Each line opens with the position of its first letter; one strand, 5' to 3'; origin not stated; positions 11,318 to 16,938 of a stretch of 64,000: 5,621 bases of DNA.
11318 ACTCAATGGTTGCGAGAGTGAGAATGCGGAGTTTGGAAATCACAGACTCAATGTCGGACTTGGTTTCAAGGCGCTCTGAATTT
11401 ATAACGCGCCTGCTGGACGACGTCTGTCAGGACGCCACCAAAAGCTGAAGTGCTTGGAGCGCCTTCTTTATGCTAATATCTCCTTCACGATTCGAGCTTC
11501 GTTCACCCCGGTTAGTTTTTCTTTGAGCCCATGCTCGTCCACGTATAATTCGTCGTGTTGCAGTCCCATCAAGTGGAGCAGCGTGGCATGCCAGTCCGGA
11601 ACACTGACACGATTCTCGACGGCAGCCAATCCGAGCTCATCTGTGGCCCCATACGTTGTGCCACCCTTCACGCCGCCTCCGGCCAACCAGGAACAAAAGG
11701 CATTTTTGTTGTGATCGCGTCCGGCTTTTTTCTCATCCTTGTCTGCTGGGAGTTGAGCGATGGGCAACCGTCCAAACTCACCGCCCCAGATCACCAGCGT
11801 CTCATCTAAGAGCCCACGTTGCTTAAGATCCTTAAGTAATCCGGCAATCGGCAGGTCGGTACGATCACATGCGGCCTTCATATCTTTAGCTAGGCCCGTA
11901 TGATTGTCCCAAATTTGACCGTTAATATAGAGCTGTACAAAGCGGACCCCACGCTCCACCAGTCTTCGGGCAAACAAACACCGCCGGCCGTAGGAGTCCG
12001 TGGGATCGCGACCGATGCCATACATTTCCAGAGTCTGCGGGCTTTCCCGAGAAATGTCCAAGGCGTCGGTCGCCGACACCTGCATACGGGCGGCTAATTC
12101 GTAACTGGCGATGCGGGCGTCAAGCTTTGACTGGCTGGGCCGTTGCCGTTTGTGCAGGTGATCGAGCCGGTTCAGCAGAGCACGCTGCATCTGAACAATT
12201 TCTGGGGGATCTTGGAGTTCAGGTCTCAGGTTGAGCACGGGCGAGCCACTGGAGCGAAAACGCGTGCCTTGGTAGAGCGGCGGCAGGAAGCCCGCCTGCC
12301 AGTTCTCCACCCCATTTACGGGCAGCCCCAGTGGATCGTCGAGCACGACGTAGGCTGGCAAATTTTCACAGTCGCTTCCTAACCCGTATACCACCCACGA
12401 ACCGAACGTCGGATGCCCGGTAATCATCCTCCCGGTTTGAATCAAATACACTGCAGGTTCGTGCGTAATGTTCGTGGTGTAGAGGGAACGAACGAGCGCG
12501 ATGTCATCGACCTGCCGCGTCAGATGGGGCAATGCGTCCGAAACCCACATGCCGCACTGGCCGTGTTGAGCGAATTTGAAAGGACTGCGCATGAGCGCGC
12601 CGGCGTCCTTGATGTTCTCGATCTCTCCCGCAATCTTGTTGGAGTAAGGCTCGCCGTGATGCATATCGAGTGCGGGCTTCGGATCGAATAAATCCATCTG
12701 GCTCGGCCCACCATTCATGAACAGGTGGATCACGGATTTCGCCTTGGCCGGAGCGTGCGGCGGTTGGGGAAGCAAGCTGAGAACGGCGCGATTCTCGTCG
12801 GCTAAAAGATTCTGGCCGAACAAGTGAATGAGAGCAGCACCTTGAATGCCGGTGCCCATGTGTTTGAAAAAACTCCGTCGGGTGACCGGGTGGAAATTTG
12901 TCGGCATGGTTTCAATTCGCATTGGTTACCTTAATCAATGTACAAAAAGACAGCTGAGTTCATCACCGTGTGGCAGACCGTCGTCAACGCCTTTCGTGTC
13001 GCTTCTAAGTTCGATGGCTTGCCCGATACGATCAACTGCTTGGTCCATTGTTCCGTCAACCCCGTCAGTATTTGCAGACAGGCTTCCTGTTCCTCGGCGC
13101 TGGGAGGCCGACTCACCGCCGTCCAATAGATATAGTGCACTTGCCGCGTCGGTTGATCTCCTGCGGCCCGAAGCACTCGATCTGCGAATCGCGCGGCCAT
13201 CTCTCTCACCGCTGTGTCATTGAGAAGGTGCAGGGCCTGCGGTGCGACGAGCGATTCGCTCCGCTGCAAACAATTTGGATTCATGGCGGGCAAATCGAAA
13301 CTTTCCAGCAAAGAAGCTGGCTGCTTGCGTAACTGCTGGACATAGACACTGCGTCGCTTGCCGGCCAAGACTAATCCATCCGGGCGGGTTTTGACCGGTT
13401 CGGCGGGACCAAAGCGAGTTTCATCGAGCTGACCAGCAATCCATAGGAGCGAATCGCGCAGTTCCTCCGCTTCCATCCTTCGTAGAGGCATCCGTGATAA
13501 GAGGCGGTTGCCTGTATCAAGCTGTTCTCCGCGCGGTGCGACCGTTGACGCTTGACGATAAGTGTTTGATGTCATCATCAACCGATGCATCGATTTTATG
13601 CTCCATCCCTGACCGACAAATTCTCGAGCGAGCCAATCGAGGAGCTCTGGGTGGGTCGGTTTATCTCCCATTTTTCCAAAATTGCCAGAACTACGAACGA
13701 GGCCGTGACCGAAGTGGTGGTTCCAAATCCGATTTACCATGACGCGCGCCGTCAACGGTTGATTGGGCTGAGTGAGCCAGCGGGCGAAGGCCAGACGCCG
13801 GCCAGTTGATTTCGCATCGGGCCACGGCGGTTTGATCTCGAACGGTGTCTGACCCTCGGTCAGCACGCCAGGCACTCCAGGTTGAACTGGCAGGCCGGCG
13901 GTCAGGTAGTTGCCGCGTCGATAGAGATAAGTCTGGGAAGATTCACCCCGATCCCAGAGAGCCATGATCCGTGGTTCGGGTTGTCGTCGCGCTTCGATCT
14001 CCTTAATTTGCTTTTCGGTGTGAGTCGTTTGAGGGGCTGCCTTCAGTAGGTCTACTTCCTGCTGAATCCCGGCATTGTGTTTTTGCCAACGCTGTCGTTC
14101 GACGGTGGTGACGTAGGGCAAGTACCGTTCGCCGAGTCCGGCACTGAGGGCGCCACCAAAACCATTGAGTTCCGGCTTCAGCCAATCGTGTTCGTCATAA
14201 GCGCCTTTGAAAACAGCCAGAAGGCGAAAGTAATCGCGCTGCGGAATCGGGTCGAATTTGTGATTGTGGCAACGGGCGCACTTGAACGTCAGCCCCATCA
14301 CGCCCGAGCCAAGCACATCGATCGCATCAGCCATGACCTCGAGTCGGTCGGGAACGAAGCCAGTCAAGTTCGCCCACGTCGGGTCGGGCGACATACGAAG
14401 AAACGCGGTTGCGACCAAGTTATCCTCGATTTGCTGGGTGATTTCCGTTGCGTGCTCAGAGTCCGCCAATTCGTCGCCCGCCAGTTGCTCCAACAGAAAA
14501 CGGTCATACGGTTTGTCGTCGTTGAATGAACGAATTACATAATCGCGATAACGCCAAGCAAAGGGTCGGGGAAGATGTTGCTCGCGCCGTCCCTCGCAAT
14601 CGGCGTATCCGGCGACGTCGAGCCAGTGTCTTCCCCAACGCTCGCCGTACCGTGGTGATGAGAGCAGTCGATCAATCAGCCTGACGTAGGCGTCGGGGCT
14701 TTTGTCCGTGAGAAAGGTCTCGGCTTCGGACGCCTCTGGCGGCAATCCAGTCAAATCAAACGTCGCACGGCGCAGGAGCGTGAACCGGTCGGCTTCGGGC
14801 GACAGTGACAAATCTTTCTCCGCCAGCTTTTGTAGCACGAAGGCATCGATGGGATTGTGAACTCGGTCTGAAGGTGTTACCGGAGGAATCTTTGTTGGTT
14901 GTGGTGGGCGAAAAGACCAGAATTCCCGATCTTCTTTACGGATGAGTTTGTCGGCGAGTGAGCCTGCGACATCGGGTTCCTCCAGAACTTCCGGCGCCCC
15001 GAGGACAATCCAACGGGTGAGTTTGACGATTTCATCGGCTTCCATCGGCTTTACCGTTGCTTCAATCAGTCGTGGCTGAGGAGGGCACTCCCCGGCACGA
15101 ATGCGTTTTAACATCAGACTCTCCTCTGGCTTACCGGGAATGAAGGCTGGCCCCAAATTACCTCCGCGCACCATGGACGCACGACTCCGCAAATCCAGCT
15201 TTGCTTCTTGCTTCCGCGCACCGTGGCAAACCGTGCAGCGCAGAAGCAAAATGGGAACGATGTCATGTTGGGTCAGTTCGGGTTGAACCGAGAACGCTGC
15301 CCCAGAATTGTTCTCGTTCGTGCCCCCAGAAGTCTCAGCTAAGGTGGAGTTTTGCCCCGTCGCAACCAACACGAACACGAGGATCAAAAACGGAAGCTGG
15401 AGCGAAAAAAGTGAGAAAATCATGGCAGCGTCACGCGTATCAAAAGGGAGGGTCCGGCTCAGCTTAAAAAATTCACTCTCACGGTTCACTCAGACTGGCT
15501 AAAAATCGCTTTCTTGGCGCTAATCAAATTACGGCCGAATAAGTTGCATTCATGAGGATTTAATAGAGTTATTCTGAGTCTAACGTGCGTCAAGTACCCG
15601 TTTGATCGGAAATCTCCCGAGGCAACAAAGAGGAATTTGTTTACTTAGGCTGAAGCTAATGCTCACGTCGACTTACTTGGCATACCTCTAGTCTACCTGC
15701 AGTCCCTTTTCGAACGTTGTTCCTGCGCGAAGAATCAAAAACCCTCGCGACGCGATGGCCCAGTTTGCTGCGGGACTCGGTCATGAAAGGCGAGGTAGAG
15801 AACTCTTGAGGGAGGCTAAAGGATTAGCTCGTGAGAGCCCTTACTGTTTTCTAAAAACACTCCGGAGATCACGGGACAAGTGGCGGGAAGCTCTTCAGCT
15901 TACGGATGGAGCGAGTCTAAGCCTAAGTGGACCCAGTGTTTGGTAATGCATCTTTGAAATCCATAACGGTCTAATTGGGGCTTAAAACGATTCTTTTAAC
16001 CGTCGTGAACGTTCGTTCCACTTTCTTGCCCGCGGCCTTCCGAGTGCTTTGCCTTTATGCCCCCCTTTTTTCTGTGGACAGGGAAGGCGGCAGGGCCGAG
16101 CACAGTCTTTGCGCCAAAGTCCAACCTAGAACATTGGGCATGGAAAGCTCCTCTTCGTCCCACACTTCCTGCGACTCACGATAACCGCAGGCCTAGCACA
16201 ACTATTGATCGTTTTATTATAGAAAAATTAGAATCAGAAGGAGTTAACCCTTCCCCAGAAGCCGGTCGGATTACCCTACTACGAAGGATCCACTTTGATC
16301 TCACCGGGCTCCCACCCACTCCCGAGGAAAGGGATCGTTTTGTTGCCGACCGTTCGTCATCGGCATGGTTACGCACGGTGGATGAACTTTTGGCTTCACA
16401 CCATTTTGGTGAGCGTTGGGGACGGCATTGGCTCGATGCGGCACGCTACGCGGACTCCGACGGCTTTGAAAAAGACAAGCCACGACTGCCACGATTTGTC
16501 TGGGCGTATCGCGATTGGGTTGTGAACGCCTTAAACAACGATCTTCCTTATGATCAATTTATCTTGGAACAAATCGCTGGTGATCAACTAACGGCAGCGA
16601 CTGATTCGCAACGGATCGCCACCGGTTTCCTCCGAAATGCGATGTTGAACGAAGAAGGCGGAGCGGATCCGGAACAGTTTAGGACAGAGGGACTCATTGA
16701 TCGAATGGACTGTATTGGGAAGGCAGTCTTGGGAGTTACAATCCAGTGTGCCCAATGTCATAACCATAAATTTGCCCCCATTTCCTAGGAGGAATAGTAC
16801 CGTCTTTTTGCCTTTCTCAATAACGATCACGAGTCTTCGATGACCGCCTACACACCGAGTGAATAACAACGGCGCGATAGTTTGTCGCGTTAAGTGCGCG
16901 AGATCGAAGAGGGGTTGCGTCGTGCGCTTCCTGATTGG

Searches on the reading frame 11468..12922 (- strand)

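Call 34: search_protein_families(library=pfam, proteins=[window:11468-12922:-], max_evalue=0.01)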
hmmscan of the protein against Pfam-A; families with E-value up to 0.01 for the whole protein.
window:11468-12922:- (484 aa): 1 family
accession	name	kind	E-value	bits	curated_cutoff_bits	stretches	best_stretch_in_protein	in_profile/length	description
PF07394.17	DUF1501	-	2.1e-141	472.1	27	1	61-483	1-390/390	Protein of unknown function (DUF1501)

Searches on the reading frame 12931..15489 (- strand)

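Call 34: search_protein_families(library=pfam, proteins=[window:12931-15489:-], max_evalue=0.01)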
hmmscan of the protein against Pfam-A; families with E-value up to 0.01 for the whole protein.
window:12931-15489:- (852 aa): 3 families
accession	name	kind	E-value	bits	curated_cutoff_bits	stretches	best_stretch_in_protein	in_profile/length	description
PF07587.16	PSD1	-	2.7e-83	279.6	28.5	1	564-807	1-243/244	Protein of unknown function (DUF1553)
PF07583.16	PSCyt2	-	4.1e-75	252.8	29.8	1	213-429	1-206/209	Protein of unknown function (DUF1549)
PF07635.16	PSCyt1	-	6.1e-11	43.2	22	1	85-132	1-48/59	Planctomycete cytochrome C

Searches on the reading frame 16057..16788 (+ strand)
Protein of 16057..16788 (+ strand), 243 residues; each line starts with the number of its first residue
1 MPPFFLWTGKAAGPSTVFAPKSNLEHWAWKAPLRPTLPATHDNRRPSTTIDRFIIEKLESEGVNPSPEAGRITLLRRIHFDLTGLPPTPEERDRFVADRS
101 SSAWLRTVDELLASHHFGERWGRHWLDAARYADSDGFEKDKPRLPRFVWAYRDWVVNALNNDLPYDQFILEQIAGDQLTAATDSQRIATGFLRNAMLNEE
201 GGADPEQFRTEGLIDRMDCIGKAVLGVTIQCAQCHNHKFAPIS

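Call 34: search_protein_families(library=pfam, proteins=[window:16057-16788:+], max_evalue=0.01)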
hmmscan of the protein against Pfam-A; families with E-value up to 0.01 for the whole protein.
window:16057-16788:+ (243 aa): 1 family
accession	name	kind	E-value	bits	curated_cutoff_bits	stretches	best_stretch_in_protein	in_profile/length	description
PF07583.16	PSCyt2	-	6.4e-77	258.6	29.8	1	50-243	2-193/209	Protein of unknown function (DUF1549)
